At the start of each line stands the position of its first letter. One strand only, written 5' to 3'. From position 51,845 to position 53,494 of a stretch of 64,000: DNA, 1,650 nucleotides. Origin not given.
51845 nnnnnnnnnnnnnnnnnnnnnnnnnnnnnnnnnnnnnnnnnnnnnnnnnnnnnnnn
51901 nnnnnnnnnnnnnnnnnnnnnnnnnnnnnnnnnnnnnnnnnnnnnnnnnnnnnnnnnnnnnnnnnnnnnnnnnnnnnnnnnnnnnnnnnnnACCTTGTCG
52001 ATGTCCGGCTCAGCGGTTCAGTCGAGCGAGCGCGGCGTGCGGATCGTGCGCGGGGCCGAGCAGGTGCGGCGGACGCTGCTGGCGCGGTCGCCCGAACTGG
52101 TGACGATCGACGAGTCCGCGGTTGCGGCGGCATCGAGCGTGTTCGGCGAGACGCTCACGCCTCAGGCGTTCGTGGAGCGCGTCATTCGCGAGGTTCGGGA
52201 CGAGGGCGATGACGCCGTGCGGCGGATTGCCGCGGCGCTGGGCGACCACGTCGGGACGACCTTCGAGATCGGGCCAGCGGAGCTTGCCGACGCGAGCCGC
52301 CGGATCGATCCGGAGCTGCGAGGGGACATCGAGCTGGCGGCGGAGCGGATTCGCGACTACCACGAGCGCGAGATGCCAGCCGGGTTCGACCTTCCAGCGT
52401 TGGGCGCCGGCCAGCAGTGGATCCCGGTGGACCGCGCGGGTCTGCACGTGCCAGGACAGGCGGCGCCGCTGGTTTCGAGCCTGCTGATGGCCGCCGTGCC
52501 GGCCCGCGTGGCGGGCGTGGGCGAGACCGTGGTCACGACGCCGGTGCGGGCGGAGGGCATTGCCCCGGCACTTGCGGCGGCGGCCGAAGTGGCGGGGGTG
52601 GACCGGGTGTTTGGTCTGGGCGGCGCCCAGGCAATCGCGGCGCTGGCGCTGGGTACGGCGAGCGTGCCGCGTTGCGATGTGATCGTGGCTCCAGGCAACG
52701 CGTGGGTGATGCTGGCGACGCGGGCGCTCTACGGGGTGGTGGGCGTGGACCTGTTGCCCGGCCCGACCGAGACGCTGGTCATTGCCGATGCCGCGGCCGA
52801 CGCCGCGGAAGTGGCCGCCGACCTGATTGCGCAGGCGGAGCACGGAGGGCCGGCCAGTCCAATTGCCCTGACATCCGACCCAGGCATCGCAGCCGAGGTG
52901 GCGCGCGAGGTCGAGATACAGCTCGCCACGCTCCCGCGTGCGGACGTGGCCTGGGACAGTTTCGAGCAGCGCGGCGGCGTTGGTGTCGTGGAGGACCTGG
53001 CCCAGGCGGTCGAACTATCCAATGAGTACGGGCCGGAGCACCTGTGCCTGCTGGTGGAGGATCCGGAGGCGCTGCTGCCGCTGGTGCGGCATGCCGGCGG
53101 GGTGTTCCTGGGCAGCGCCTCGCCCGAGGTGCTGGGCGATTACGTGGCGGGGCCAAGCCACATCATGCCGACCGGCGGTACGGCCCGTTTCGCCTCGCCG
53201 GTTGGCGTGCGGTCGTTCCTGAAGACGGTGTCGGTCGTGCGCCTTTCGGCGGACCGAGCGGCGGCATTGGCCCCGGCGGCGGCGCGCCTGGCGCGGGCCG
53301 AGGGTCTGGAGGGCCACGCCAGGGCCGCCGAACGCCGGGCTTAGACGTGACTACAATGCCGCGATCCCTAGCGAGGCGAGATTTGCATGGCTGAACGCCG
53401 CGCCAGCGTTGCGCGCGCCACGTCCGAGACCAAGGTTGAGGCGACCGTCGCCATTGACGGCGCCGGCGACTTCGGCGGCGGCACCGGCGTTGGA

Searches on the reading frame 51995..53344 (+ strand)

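Call 56: search_protein_families(library=pfam, proteins=[window:51995-53344:+])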
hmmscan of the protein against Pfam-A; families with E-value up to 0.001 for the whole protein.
window:51995-53344:+ (449 aa): 1 family
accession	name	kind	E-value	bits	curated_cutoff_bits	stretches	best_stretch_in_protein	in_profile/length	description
PF00815.25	Histidinol_dh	-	7.2e-131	437.4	27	1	58-448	13-410/411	Histidinol dehydrogenase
